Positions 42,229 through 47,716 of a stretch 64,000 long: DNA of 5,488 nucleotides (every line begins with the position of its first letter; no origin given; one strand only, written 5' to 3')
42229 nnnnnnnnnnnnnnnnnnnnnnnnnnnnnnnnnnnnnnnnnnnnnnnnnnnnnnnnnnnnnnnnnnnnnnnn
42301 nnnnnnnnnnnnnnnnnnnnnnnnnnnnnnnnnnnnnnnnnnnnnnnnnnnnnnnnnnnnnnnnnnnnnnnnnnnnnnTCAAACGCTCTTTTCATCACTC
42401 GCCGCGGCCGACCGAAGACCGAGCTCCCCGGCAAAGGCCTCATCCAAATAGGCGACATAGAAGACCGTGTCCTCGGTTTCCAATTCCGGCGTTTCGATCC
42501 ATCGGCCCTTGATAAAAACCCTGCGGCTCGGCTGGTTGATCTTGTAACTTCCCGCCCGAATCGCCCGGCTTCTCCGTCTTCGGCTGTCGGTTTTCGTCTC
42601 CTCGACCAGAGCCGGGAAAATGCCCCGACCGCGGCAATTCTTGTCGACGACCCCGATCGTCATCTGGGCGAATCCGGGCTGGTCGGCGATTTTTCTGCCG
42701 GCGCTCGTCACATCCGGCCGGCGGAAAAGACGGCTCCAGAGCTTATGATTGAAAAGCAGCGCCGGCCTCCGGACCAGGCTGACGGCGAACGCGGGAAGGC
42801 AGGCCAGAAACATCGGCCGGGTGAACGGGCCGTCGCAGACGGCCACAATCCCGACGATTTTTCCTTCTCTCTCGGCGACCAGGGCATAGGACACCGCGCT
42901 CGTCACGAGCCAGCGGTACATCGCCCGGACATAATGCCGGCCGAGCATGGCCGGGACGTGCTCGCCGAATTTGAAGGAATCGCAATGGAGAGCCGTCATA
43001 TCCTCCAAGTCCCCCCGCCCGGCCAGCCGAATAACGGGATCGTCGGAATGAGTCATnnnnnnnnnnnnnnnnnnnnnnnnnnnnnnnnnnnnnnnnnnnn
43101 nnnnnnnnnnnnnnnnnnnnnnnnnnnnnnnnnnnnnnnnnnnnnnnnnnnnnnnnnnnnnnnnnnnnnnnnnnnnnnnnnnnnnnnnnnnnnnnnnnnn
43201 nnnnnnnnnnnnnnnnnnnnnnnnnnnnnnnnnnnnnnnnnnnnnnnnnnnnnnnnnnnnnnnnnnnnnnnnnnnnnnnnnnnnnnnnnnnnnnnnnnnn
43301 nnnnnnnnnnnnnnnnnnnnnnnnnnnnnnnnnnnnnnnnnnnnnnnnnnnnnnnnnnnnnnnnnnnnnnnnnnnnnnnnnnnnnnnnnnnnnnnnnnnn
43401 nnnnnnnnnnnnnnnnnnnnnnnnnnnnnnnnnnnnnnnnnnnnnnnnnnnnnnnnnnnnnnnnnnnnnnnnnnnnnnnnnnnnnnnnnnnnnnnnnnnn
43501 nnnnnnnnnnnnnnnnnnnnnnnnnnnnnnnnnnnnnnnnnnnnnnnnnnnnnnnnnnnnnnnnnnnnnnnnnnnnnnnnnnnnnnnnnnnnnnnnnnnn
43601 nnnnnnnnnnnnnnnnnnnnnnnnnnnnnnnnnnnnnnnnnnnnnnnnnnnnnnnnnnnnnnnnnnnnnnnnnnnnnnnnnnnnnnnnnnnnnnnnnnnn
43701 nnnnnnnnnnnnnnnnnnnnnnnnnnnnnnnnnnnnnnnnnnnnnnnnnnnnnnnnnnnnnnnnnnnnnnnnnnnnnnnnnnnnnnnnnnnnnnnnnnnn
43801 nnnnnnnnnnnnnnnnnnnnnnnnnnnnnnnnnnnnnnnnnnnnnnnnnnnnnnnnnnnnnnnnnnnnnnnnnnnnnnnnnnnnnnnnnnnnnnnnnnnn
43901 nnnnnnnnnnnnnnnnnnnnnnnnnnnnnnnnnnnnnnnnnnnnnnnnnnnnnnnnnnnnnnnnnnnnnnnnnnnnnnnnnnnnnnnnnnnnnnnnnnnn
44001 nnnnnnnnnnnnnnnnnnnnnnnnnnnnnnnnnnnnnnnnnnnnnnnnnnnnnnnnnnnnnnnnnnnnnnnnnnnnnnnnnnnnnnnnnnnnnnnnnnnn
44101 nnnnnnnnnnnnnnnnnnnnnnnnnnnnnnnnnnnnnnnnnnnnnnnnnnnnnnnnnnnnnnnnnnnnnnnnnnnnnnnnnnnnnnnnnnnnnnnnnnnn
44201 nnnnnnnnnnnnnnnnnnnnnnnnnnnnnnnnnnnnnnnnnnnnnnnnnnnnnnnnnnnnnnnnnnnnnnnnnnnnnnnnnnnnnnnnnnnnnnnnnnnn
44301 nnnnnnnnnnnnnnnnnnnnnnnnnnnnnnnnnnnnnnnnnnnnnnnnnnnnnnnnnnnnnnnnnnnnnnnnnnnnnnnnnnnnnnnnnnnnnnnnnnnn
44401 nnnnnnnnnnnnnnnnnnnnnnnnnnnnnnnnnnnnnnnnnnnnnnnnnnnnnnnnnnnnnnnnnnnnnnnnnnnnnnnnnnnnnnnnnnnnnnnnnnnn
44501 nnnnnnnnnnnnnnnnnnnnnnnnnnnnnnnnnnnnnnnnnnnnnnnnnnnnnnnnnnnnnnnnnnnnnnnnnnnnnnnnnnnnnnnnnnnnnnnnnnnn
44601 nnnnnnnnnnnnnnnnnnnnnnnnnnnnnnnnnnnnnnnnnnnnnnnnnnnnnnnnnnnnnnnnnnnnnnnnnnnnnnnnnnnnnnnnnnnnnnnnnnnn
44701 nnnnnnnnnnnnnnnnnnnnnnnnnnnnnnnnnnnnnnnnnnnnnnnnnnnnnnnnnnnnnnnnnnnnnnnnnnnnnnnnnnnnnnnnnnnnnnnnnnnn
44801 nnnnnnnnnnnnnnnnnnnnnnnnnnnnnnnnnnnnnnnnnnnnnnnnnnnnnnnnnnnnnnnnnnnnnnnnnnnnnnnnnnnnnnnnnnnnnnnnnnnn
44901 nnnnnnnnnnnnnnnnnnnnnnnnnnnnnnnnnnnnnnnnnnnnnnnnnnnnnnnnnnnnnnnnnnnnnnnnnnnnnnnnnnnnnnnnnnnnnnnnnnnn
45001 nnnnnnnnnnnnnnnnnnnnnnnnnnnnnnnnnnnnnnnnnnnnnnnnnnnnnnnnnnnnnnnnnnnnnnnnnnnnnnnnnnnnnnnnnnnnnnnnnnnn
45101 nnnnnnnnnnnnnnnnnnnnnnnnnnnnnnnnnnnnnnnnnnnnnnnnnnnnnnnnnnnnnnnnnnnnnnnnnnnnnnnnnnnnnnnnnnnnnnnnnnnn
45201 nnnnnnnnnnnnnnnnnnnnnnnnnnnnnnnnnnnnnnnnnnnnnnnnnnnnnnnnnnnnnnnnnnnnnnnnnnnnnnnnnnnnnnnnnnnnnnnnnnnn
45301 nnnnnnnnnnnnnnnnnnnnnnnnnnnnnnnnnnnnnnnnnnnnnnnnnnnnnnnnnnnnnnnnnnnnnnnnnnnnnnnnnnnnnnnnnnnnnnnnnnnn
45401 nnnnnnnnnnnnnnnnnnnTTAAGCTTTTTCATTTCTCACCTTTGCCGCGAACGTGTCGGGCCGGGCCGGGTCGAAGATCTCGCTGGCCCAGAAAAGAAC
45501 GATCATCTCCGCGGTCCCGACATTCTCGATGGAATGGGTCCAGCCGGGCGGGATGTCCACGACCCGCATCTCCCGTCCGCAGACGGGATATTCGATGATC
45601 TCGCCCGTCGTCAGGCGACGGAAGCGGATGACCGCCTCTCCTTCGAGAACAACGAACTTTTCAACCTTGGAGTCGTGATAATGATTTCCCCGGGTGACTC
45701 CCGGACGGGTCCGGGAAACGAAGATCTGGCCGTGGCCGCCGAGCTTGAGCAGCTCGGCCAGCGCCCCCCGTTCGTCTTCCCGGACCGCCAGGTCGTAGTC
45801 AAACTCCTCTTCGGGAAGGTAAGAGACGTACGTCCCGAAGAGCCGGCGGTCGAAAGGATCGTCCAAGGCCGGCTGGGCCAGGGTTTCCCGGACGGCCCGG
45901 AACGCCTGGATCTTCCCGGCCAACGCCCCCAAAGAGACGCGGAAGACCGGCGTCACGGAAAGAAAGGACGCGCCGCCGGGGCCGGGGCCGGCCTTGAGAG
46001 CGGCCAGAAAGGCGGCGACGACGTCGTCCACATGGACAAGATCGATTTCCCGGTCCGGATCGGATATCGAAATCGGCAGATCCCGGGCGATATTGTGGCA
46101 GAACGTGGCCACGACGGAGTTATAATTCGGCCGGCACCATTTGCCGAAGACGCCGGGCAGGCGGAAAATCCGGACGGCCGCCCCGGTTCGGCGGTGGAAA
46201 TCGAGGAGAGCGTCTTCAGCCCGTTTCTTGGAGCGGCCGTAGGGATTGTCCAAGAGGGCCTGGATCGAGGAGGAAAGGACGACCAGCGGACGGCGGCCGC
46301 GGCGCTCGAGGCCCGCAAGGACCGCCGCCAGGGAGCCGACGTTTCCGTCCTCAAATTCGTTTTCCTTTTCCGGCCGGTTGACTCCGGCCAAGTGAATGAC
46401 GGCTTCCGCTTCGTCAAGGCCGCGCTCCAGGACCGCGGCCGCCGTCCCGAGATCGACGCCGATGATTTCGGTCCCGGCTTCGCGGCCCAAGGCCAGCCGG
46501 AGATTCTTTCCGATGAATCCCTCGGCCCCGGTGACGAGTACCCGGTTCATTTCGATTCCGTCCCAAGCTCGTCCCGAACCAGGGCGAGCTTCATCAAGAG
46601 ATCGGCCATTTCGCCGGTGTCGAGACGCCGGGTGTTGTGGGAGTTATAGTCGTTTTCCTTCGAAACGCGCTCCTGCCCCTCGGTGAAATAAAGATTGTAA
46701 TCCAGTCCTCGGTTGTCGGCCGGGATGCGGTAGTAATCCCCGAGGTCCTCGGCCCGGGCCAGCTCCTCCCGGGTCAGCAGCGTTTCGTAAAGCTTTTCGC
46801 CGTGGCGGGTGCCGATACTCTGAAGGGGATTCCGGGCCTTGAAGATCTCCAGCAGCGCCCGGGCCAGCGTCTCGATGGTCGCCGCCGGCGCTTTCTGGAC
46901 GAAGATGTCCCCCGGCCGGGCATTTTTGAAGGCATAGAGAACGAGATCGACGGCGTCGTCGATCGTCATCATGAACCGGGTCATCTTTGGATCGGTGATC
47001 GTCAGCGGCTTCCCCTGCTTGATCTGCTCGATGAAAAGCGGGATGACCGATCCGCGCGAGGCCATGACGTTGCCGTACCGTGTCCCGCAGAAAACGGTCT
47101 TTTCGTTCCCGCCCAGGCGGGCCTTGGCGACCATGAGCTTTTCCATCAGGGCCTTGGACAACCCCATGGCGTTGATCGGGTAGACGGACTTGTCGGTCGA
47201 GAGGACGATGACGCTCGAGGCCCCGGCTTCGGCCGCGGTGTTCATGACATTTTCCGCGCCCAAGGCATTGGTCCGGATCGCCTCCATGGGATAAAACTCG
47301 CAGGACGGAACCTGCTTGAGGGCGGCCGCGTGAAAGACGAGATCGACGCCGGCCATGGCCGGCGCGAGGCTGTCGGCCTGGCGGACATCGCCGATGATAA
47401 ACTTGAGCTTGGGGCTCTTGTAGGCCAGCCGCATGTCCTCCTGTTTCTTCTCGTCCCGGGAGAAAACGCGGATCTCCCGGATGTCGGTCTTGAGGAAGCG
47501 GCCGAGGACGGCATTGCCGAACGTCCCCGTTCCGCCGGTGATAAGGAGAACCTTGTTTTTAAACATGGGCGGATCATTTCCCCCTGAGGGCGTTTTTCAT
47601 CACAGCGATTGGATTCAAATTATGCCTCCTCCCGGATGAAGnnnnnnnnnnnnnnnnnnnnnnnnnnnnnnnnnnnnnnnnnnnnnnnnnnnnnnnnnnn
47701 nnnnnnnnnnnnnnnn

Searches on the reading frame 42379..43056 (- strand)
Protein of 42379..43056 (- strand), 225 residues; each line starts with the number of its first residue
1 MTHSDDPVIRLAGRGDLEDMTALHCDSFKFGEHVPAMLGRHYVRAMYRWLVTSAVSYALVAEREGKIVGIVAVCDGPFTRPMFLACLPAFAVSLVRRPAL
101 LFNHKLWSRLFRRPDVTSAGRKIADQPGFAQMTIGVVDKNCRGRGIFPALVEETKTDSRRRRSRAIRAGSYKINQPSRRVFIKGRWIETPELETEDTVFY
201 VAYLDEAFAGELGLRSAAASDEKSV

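Call 3: search_protein_families(library=pfam, proteins=[window:42379-43056:-])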
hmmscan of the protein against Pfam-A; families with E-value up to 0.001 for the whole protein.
window:42379-43056:- (225 aa): 1 family
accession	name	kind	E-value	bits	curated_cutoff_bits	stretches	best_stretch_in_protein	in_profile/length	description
PF00583.31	Acetyltransf_1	-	0.00016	22.3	20.7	0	40-181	18-111/116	Acetyltransferase (GNAT) family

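Call 6: search_protein_families(library=ncbifam, proteins=[window:42379-43056:-], max_evalue=0.01)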
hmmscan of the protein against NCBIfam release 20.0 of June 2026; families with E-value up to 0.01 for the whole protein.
window:42379-43056:- (225 aa): 0 families

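Call 68: search_solved_structures(query=window:42379-43056:-, max_evalue=1)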
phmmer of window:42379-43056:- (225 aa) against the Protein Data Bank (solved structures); distinct sequences matched with E-value up to 1: 7.
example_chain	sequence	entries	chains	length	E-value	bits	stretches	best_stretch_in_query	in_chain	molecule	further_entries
6p8s_C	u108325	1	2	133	0.39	13.3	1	52-82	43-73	HORMA1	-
6p8p_A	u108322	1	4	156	0.5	13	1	52-82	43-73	Uncharacterized protein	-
4v49_BT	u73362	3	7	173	0.54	12.9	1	120-162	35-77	general stress protein Ctc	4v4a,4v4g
5dm6_S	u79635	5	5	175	0.56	12.8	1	120-162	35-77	50S ribosomal protein L25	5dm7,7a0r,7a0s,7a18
1njm_T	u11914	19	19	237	0.84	12.3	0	120-162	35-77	GENERAL STRESS PROTEIN CTC | 50S ribosomal protein L25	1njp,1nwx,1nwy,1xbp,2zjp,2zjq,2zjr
1vhs_A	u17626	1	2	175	0.92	12.1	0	132-186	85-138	similar to phosphinothricin acetyltransferase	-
1nkw_T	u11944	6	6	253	0.93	12.1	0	120-162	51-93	general stress protein CTC | 50S general stress protein CTC (L25) | 50S ribosomal protein CTC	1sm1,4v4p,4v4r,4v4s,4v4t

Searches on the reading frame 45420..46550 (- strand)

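Call 3: search_protein_families(library=pfam, proteins=[window:45420-46550:-])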
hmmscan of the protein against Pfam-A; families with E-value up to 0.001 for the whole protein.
window:45420-46550:- (376 aa): 6 families
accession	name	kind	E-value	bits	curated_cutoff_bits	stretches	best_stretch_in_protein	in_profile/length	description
PF14667.12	Polysacc_synt_C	-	9.5e-46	154.9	28.7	1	258-367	2-111/111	Polysaccharide biosynthesis C-terminal domain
PF01370.27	Epimerase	-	2.2e-17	63.7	20.9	1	4-187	1-227/240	NAD dependent epimerase/dehydratase family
PF07993.18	NAD_binding_4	-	1.2e-06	28.3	20.1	0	100-180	173-257/258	Male sterility protein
PF06560.17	GPI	-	0.00037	20.2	20.7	1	286-356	69-145/182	Glucose-6-phosphate isomerase (GPI)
PF07883.17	Cupin_2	-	0.00071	19.7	27.2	0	282-310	6-33/70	Cupin domain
PF04321.23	RmlD_sub_bind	-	0.00081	19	27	0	102-162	123-175/287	RmlD substrate binding domain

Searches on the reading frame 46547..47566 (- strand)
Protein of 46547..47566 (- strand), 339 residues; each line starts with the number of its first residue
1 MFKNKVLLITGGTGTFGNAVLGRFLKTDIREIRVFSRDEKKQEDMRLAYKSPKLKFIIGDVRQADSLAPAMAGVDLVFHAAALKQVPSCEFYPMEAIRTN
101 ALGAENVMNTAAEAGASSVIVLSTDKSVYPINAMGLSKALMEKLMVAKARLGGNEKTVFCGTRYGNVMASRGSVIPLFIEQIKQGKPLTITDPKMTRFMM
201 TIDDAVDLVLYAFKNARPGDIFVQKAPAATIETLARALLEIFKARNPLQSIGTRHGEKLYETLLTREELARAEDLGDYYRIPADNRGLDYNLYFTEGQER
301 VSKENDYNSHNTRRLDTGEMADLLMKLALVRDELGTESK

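Call 3: search_protein_families(library=pfam, proteins=[window:46547-47566:-])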
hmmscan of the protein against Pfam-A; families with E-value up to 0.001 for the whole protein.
window:46547-47566:- (339 aa): 11 families
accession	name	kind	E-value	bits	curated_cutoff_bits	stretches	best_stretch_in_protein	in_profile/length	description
PF02719.21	Polysacc_synt_2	-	1.2e-100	336.9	20.2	1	7-281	1-291/293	Polysaccharide biosynthesis protein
PF01370.27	Epimerase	-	4.6e-25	88.9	20.9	1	8-221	2-236/240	NAD dependent epimerase/dehydratase family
PF08485.16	Polysacc_syn_2C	-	5.8e-19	68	25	1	284-331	1-48/48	Polysaccharide biosynthesis protein C-terminal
PF01073.25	3Beta_HSD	-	5.1e-14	52.4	22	1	8-130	1-122/280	3-beta hydroxysteroid dehydrogenase/isomerase family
PF16363.11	GDP_Man_Dehyd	-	1.8e-12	47.8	27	1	8-236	1-260/332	GDP-mannose 4,6 dehydratase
PF13460.12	NAD_binding_10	-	7.8e-12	45.9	27.2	1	11-127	1-101/184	NAD(P)H-binding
PF04321.23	RmlD_sub_bind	-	1.6e-08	34.4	27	1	7-125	3-102/287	RmlD substrate binding domain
PF05368.20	NmrA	-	2.2e-07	31.2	27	1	4-214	2-204/298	NmrA-like family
PF07993.18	NAD_binding_4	-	4.5e-07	29.7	20.1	1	9-143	1-155/258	Male sterility protein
PF08659.16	KR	-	0.00042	20.7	22.6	0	7-75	3-76/180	KR domain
PF03435.24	Sacchrp_dh_NADP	-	0.0006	20.6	25.1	0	8-81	2-76/129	Saccharopine dehydrogenase NADP binding domain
